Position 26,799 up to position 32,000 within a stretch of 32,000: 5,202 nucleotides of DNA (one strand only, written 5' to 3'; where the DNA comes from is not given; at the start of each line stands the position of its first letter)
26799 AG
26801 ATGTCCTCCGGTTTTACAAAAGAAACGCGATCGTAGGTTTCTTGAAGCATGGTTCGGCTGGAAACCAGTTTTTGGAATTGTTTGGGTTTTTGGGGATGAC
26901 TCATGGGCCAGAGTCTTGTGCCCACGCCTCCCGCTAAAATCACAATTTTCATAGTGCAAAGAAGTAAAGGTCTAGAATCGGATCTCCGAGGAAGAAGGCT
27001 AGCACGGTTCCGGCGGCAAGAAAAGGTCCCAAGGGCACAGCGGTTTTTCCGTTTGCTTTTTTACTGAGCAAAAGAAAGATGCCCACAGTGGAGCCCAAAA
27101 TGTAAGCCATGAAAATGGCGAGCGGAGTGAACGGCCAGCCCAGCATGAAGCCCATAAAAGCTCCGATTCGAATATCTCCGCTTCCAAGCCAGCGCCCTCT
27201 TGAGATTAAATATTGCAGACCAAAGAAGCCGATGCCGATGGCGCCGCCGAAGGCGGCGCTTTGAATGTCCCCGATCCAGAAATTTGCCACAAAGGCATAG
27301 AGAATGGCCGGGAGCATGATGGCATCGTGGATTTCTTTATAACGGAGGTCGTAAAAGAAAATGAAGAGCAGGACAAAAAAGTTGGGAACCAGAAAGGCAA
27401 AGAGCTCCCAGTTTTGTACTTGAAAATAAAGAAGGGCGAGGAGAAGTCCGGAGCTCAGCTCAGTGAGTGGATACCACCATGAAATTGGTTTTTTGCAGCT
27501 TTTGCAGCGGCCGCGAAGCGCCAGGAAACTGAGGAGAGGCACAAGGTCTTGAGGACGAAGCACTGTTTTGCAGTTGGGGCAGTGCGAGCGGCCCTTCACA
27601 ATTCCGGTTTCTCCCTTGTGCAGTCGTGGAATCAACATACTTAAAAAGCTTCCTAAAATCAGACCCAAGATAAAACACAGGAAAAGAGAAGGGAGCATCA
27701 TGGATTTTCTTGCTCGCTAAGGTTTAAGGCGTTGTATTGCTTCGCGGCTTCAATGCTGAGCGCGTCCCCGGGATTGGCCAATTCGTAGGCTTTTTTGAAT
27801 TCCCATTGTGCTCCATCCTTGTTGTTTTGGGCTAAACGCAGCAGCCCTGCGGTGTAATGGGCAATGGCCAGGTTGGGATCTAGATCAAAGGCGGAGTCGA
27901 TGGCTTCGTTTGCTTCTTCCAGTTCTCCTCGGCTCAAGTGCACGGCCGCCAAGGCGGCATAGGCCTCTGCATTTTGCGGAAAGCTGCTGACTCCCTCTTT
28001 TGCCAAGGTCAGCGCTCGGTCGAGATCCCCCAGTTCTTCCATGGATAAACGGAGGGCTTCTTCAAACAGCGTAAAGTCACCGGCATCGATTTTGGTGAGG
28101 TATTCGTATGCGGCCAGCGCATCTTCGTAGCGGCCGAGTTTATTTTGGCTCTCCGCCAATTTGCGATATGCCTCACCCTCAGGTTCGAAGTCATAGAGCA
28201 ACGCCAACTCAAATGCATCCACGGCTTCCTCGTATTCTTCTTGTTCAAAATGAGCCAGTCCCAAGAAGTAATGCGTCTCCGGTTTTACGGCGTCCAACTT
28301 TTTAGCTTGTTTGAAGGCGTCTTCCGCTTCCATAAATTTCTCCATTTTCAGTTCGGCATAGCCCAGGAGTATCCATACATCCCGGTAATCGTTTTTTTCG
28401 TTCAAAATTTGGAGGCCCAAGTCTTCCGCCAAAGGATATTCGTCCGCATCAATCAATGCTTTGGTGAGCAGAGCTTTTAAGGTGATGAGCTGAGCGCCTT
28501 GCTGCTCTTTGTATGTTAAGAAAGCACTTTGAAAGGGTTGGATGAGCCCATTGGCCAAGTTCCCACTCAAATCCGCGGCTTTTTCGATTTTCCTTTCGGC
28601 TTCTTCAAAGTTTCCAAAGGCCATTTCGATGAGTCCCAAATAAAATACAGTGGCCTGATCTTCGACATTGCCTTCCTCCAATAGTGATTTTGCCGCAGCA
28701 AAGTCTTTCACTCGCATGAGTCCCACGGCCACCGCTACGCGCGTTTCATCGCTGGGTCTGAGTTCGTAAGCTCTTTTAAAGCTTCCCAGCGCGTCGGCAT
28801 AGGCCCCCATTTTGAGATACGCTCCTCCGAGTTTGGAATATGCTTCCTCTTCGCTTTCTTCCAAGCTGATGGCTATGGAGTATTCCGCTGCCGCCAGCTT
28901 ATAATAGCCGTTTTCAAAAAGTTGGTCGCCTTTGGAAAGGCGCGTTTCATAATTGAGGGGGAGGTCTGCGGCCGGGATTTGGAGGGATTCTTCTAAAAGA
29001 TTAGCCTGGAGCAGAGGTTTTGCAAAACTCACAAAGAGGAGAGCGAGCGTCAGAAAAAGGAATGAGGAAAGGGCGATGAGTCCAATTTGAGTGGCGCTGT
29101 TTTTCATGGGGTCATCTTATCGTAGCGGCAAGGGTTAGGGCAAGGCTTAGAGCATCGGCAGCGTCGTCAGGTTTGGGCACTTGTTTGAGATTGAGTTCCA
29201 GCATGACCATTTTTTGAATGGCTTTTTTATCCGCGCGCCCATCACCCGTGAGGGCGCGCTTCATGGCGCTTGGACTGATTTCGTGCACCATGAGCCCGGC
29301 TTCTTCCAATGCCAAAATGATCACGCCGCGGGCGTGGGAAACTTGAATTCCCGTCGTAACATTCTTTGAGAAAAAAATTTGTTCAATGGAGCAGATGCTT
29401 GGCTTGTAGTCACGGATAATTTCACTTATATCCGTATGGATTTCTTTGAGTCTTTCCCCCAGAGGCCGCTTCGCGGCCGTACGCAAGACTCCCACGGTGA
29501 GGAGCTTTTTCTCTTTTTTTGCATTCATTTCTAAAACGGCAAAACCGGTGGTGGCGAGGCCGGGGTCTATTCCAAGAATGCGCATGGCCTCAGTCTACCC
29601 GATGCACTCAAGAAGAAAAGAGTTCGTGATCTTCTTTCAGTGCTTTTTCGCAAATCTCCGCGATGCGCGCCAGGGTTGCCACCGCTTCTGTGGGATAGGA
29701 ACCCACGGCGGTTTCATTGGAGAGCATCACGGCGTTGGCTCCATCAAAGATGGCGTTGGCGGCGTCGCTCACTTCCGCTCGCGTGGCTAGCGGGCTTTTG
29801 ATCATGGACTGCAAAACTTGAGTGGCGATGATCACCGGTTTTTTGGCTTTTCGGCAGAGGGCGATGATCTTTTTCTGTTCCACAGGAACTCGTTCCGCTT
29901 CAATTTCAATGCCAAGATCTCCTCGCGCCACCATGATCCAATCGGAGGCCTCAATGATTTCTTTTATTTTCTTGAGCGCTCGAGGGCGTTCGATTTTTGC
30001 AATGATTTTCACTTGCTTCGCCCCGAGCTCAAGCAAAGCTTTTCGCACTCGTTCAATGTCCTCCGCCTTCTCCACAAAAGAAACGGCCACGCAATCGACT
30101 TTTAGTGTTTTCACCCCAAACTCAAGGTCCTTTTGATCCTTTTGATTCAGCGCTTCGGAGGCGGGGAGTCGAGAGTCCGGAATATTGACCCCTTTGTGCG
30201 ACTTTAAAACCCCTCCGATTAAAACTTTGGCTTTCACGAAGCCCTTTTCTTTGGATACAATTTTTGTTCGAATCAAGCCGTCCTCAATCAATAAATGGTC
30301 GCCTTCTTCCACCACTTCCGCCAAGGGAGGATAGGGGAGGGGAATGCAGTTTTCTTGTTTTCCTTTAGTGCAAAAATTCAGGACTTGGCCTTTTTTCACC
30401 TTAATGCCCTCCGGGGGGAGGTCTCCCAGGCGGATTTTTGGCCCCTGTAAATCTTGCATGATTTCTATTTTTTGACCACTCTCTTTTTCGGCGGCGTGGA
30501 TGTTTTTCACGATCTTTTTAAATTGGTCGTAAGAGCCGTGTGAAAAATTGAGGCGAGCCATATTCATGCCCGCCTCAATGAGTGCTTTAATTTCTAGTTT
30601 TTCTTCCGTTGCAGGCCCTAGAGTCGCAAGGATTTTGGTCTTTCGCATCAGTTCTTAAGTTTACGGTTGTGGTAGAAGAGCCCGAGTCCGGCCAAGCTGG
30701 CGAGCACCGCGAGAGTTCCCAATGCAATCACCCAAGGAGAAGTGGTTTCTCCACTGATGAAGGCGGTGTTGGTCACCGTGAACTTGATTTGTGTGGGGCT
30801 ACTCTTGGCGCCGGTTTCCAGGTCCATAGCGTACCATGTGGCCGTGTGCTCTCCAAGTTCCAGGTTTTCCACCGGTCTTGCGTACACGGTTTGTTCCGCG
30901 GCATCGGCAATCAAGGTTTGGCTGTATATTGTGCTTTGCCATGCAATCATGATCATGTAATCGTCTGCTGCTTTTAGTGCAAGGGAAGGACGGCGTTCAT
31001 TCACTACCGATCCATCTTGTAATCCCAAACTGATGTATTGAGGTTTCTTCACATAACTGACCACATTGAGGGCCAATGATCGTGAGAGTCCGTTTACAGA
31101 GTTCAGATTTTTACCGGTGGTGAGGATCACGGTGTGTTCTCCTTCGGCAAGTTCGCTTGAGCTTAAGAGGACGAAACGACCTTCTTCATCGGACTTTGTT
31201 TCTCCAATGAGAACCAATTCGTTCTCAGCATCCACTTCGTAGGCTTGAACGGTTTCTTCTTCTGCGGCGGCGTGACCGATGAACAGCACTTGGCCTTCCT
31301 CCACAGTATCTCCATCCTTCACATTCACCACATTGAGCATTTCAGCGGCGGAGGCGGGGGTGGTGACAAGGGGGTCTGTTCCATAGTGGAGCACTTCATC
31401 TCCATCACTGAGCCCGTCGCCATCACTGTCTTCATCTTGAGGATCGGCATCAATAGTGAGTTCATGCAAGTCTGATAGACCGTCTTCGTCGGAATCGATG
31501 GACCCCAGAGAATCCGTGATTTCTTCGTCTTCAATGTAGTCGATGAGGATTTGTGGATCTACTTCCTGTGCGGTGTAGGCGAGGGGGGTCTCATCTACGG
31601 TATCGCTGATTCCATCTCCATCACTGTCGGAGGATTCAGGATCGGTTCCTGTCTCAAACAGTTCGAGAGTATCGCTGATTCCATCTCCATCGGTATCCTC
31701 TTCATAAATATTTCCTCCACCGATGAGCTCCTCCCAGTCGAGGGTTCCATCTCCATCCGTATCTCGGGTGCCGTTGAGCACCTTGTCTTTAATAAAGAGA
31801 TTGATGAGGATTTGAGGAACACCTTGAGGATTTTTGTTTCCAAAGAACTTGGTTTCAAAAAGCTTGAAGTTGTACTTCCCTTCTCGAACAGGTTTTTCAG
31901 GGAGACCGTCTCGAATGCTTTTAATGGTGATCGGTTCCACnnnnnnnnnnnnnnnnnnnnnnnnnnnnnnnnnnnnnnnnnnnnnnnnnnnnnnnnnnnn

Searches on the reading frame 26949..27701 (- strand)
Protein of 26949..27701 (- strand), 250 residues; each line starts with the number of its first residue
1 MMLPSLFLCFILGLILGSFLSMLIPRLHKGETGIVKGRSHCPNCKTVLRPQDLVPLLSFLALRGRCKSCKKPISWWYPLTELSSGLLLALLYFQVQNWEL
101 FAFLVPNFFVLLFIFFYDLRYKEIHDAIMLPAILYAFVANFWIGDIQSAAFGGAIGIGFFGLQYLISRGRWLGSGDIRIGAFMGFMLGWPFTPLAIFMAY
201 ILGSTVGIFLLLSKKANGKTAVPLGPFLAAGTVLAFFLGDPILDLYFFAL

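Call 50: search_protein_families(library=pfam, proteins=[window:26949-27701:-])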
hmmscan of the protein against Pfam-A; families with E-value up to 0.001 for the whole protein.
window:26949-27701:- (250 aa): 2 families
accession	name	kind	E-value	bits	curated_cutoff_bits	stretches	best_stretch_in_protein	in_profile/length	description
PF06750.18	A24_N_bact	-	2.3e-28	98.5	23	1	11-94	1-83/84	Bacterial Peptidase A24 N-terminal domain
PF01478.23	Peptidase_A24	-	1.1e-11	45.5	26.5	1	108-208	4-104/104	Type IV leader peptidase family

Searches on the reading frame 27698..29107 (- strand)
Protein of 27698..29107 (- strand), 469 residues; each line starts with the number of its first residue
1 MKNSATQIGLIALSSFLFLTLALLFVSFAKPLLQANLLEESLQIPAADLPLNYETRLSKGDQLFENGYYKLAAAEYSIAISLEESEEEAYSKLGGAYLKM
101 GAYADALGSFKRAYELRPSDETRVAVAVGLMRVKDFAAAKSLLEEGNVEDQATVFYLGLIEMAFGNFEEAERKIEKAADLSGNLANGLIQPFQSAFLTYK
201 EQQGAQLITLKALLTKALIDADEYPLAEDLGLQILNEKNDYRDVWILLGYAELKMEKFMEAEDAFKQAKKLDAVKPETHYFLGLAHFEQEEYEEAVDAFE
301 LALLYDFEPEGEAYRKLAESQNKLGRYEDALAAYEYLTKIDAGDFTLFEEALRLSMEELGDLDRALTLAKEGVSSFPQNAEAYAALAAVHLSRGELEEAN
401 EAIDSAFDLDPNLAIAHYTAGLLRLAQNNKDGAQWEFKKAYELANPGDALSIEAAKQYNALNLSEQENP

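Call 64: search_protein_families(library=pfam, proteins=[window:27698-29107:-], max_evalue=0.01)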
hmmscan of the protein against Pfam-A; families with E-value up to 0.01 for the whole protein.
window:27698-29107:- (469 aa): 22 families
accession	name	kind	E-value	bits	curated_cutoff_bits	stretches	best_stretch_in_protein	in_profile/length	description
PF07719.23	TPR_2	-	2.9e-27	92.9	27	3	276-306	1-31/34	Tetratricopeptide repeat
PF13432.12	TPR_16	-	3.5e-23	82.1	32.7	3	247-303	2-58/65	Tetratricopeptide repeat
PF00515.34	TPR_1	-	4.2e-22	77.4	27.8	3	277-303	2-28/34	Tetratricopeptide repeat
PF13414.12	TPR_11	-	6.2e-18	64.6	26.8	3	60-101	1-42/42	TPR repeat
PF13428.12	TPR_14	-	6.5e-17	60.8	23.5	2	356-388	11-43/44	Tetratricopeptide repeat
PF23914.1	TPR_CcmH_CycH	-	1.4e-14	54.6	42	1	235-339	43-149/158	Cytochrome c-type biogenesis protein H TPR domain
PF13181.12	TPR_8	-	3.2e-14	52.2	25.7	1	277-306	2-31/34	Tetratricopeptide repeat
PF12895.13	ANAPC3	-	1.7e-12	47.9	27.2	2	237-300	19-80/82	Anaphase-promoting complex, cyclosome, subunit 3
PF13424.12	TPR_12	-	1.7e-12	47.8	30.1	2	278-335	5-69/77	Tetratricopeptide repeat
PF14559.12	TPR_19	-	3.5e-12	46.9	25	1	359-412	4-57/68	Tetratricopeptide repeat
PF13176.12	TPR_7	-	5e-08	32.9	27.9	1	89-123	1-35/36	Tetratricopeptide repeat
PF13431.12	TPR_17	-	4.4e-06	27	24.4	0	370-399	3-32/34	Tetratricopeptide repeat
PF07721.20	TPR_4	-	6.6e-06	26.7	27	0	380-399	1-20/26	Tetratricopeptide repeat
PF13371.12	TPR_9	-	1.3e-05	25.6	35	0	387-444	2-59/73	Tetratricopeptide repeat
PF13174.12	TPR_6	-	2.7e-05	25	26.3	0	312-338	1-27/33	Tetratricopeptide repeat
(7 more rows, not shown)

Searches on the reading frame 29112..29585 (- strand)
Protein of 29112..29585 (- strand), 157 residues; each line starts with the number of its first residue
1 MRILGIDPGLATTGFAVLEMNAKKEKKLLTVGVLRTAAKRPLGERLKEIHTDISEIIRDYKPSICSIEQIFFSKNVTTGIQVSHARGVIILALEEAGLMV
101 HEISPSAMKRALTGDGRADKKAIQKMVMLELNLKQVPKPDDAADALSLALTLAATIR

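Call 64: search_protein_families(library=pfam, proteins=[window:29112-29585:-], max_evalue=0.01)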
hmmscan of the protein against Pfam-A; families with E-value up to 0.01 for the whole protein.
window:29112-29585:- (157 aa): 1 family
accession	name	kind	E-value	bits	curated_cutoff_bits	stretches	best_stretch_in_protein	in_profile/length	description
PF02075.23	RuvC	-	1.5e-45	155.2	22.2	1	3-151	1-147/148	Crossover junction endodeoxyribonuclease RuvC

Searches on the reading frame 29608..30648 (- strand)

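Call 64: search_protein_families(library=pfam, proteins=[window:29608-30648:-], max_evalue=0.01)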
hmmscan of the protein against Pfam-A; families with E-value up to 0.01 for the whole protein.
window:29608-30648:- (346 aa): 2 families
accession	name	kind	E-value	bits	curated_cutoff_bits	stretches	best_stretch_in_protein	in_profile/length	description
PF00224.27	PK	-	2.1e-108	362.7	30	1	1-323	1-328/328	Pyruvate kinase, barrel domain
PF03328.21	HpcH_HpaI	-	7.3e-06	25.9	25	1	172-303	75-215/221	HpcH/HpaI aldolase/citrate lyase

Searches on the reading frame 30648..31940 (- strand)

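Call 64: search_protein_families(library=pfam, proteins=[window:30648-31940:-], max_evalue=0.01)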
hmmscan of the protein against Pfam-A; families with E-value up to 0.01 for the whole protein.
window:30648-31940:- (430 aa): 2 families
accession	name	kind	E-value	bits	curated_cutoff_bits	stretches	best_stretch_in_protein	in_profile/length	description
PF18884.5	TSP3_bac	-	7.4e-15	54.9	25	2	171-191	1-20/22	Bacterial TSP3 repeat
PF13533.13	Biotin_lipoyl_2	-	0.00081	19.6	29.8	1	205-220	14-29/32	Biotin-lipoyl like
